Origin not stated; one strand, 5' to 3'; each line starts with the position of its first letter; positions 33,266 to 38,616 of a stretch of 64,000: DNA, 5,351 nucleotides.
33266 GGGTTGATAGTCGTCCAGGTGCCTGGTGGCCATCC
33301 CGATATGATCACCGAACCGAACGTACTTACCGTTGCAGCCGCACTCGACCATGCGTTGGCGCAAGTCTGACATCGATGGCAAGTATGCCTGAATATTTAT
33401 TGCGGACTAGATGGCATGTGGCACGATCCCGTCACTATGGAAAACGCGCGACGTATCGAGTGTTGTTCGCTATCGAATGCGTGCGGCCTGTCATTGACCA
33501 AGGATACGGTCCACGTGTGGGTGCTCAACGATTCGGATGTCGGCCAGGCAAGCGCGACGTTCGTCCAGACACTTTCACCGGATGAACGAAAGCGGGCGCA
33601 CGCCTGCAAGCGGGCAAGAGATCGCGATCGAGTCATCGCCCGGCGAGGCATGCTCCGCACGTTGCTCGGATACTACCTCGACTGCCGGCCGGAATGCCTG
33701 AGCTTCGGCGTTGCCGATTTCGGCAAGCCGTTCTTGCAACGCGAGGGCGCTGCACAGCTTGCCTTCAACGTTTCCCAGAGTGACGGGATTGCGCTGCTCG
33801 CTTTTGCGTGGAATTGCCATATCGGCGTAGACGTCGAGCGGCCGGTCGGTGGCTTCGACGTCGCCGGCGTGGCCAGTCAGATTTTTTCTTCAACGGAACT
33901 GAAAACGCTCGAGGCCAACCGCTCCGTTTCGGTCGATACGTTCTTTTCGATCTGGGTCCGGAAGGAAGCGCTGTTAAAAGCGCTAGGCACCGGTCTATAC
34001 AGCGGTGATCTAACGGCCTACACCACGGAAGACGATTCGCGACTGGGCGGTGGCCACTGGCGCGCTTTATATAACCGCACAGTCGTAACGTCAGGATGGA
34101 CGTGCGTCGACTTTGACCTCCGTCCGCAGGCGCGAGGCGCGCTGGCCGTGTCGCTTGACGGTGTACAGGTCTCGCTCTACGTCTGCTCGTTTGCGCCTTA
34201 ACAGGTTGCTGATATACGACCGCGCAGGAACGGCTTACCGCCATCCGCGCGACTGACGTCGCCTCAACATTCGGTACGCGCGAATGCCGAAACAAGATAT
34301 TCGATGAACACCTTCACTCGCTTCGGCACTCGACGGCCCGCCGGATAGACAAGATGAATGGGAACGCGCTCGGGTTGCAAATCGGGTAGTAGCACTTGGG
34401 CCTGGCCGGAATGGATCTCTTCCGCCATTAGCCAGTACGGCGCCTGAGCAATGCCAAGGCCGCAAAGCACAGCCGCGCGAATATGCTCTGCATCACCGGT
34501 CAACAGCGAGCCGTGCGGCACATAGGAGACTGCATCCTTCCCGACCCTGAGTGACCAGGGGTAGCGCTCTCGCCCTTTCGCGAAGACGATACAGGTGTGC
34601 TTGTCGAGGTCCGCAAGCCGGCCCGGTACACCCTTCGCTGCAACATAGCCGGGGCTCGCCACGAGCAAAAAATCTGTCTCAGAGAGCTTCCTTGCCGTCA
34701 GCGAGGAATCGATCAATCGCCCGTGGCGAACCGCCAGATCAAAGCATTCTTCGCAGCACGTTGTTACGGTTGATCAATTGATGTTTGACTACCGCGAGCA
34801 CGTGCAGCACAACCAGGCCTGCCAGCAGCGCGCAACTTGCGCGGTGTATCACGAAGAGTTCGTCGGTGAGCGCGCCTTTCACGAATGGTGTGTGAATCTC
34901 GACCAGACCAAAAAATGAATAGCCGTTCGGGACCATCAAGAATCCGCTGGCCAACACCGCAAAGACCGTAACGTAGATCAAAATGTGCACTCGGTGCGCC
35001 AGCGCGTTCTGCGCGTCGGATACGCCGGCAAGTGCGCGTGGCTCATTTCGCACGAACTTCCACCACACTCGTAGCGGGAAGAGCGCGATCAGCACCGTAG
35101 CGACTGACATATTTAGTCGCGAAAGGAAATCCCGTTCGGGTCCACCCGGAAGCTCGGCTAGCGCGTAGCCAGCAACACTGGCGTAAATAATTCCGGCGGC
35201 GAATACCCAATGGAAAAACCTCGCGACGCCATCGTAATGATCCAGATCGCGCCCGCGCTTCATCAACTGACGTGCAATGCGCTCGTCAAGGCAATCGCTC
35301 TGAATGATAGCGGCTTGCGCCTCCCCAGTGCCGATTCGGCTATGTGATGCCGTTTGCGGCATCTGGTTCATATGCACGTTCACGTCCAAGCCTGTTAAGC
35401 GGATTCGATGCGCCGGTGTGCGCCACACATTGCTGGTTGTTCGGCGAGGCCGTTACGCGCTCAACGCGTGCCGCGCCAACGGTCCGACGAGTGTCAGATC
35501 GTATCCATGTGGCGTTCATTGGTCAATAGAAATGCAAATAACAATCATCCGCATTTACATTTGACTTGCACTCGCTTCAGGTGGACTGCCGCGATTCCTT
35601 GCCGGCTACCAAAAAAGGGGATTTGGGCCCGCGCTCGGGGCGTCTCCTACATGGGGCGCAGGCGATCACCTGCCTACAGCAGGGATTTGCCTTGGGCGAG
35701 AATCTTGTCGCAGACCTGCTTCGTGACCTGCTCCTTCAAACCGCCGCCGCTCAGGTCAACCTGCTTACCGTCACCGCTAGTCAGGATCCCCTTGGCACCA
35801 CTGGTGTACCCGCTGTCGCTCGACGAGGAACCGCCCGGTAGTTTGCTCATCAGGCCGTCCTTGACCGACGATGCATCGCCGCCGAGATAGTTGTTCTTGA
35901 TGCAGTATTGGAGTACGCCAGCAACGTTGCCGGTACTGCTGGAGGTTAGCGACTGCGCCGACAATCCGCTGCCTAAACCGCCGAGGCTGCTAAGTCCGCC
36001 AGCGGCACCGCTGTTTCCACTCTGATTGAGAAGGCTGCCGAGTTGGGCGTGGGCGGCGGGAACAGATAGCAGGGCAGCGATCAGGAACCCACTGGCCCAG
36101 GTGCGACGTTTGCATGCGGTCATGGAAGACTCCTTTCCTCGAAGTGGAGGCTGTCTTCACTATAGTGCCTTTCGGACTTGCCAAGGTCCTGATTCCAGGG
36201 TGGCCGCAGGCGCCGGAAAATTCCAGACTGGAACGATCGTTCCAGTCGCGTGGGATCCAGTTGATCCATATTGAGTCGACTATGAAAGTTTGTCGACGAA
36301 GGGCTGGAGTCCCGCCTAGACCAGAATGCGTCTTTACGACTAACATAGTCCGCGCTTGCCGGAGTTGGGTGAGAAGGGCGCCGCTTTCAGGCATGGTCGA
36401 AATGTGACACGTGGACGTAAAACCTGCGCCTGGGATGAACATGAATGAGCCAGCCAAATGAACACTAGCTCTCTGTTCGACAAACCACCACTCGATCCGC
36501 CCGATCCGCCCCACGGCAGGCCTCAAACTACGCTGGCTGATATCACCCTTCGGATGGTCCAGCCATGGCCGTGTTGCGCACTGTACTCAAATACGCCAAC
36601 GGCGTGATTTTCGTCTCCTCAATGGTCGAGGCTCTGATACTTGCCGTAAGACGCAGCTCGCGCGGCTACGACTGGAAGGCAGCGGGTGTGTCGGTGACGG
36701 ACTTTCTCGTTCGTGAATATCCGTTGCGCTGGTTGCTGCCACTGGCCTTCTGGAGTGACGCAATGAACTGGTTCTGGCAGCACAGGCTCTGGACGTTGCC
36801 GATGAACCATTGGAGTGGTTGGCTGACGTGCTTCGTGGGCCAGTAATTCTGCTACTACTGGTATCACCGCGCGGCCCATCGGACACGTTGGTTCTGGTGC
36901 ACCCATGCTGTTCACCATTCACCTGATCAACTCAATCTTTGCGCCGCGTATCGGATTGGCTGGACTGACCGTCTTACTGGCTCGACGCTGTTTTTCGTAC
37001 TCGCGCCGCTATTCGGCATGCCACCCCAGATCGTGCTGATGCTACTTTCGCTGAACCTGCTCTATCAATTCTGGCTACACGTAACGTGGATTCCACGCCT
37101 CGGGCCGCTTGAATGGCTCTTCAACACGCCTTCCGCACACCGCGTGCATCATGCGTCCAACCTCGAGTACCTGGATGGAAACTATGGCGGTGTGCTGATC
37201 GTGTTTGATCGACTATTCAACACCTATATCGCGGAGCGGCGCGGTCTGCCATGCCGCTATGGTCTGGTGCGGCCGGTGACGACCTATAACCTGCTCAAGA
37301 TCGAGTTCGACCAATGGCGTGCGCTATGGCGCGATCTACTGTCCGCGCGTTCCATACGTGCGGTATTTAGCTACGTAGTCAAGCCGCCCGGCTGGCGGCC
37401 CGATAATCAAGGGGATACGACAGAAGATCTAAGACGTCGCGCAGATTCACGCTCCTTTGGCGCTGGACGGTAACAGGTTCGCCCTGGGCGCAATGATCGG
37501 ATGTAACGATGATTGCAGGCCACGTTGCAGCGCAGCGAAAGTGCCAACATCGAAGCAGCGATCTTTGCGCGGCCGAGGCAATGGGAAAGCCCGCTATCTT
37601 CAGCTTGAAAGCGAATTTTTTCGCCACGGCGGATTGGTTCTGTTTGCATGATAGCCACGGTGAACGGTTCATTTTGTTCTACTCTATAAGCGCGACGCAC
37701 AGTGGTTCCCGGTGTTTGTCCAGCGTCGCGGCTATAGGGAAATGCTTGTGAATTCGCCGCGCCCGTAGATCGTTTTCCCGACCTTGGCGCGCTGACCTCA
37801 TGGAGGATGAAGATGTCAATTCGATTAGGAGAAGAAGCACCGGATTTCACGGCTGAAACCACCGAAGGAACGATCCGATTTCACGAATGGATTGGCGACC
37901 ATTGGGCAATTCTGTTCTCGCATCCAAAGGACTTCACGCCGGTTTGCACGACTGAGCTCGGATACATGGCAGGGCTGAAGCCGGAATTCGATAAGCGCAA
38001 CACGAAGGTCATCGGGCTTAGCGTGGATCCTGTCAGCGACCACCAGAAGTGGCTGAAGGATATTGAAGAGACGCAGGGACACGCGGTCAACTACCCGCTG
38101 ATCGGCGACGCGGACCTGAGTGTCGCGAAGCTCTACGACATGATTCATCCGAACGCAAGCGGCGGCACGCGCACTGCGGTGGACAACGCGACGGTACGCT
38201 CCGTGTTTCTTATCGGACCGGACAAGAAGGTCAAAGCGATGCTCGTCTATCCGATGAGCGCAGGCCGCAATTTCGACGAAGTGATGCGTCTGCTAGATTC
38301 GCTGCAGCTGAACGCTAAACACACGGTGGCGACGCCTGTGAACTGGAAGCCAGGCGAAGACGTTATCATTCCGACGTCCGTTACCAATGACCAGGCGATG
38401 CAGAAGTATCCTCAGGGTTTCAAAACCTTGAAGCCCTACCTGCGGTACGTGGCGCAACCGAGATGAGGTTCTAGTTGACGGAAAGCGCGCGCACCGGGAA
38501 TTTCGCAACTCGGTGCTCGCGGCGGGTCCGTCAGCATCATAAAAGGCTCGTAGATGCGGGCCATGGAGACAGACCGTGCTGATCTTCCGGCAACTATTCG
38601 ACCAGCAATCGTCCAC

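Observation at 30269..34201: Orphan NRPS-like A-T-TE enzyme whose adenylation domain is a full-length acetoacetyl-CoA-synthetase homolog, paired with a dedicated Sfp-type PPTase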

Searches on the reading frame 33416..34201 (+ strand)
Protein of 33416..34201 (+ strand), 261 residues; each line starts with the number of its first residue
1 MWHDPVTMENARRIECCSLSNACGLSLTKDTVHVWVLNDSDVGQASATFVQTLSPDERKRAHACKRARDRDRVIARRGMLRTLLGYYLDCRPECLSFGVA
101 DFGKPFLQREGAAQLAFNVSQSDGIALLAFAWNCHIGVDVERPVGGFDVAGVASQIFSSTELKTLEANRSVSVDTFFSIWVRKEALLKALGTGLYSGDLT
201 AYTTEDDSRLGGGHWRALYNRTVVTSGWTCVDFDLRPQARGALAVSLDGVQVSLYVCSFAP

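Call 5: search_protein_families(library=pfam, proteins=[window:33416-34201:+], max_evalue=0.01)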
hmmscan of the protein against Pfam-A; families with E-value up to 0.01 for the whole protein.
window:33416-34201:+ (261 aa): 2 families
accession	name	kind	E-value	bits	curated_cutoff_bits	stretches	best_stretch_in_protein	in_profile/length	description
PF01648.25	ACPS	-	3.5e-11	43.6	25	1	136-201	2-73/111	4'-phosphopantetheinyl transferase superfamily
PF22624.1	AASDHPPT_N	-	8.5e-06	26.4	27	1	48-129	12-96/100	4'-phosphopantetheinyl transferase, N-terminal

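Call 6: search_protein_families(library=ncbifam, proteins=[window:33416-34201:+], max_evalue=0.01)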
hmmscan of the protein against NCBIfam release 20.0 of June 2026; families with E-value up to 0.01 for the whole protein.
window:33416-34201:+ (261 aa): 6 families
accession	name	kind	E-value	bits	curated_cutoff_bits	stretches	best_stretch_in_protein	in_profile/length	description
NF042922.1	4PPT_HetI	equivalog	8.2e-34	116.9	370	1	19-195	6-184/235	4'-phosphopantetheinyl transferase HetI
NF007676.0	PRK10351.1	equivalog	2.9e-12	46.6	174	1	45-192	9-145/195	4'-phosphopantetheinyl transferase AcpT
TIGR00556.1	pantethn_trn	domain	3.6e-08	33.5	45.35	1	135-196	4-70/128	phosphopantetheine--protein transferase domain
NF047349.1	4PPT_AusB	equivalog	6.6e-08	32.2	225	1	82-197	50-155/205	aureusimine biosynthesis 4'-phosphopantetheinyl transferase AusB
NF000831.0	PRK00070.3-1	equivalog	5.4e-05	23.1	124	0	154-196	28-70/130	holo-ACP synthase AcpS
NF011250.0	PRK14656.1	equivalog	0.003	17.6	175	0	154-197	28-70/126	holo-[acyl-carrier-protein] synthase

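Call 71: search_solved_structures(query=window:33416-34198:+, max_evalue=0.001, show_alignments=1)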
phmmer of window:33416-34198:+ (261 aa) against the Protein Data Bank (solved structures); distinct sequences matched with E-value up to 0.001: 4.
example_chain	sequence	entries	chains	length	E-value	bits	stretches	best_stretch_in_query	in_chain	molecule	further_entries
1qr0_A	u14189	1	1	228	5.4e-09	38.7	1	46-195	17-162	4'-PHOSPHOPANTETHEINYL TRANSFERASE SFP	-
4mrt_A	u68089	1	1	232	5.7e-09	38.6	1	46-195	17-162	4'-phosphopantetheinyl transferase sfp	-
2cg5_A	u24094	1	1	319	2.9e-07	33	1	50-194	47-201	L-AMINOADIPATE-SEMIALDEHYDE DEHYDROGENASE-PHOSPHOPANTETHEINYL TRANSFERASE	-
2byd_A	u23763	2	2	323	3e-07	33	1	50-194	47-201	HSPC223 | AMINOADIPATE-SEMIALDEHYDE DEHYDROGENASE-PHOSPHOPANTETHEINYL TRANSFERASE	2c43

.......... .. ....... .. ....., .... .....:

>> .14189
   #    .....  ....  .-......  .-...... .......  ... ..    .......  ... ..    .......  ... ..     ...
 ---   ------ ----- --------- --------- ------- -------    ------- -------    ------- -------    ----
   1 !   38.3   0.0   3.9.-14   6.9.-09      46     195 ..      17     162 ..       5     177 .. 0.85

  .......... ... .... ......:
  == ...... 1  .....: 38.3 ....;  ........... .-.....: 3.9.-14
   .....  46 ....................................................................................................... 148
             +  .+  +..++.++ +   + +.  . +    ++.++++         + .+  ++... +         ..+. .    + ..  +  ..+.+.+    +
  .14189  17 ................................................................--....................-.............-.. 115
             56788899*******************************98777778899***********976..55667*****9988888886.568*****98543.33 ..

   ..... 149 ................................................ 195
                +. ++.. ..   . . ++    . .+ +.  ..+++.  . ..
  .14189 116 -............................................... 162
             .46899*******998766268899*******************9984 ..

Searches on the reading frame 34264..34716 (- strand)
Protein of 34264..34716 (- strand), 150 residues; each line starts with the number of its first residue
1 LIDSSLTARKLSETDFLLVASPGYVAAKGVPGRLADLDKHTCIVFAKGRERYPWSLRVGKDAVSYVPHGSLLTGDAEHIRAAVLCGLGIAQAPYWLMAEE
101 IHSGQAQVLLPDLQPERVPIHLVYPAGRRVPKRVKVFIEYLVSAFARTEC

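Call 5: search_protein_families(library=pfam, proteins=[window:34264-34716:-], max_evalue=0.01)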
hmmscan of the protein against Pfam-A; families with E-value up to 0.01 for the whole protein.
window:34264-34716:- (150 aa): 1 family
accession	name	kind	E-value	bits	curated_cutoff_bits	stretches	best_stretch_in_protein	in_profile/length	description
PF03466.25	LysR_substrate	-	9.7e-25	87.6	28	1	3-145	67-208/209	LysR substrate binding domain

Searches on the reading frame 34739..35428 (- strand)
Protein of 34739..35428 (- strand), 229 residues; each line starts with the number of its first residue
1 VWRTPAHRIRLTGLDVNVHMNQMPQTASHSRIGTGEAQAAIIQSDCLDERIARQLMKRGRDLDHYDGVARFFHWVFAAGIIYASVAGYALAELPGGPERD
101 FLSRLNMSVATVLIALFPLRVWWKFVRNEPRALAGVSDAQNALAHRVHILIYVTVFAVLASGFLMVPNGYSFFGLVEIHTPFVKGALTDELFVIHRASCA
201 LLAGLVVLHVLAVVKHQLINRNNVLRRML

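Call 5: search_protein_families(library=pfam, proteins=[window:34739-35428:-], max_evalue=0.01)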
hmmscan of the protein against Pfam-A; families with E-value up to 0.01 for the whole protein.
window:34739-35428:- (229 aa): 1 family
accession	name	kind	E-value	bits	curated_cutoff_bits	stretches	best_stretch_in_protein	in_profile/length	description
PF01292.26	Ni_hydr_CYTB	-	3.7e-25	89.2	30.1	1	64-229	1-177/179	Prokaryotic cytochrome b561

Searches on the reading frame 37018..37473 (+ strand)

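Call 63: search_protein_families(library=pfam, proteins=[window:37018-37473:+], max_evalue=0.001)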
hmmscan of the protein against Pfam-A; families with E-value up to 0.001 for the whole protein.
window:37018-37473:+ (151 aa): 1 family
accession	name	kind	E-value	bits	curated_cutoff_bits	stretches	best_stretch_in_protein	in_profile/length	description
PF04116.19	FA_hydroxylase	-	1.8e-11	45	31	1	3-69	69-132/132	Fatty acid hydroxylase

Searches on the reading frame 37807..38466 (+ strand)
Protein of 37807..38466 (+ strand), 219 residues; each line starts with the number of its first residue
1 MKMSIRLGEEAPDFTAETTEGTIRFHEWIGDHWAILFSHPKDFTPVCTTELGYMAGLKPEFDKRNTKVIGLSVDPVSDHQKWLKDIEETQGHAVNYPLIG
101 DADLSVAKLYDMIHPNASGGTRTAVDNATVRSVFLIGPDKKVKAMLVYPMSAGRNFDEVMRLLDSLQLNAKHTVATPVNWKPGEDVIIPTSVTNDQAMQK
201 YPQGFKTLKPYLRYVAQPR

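Call 63: search_protein_families(library=pfam, proteins=[window:37807-38466:+], max_evalue=0.001)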
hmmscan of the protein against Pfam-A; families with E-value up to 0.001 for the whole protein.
window:37807-38466:+ (219 aa): 3 families
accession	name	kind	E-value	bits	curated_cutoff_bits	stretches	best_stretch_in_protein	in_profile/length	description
PF00578.27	AhpC-TSA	-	6.6e-31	107.3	26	1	8-144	2-123/124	AhpC/TSA family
PF10417.14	1-cysPrx_C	-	2.3e-12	47.1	21.1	1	165-204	1-41/41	C-terminal domain of 1-Cys peroxiredoxin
PF08534.16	Redoxin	-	8.3e-11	42.3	26.6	1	8-153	3-139/148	Redoxin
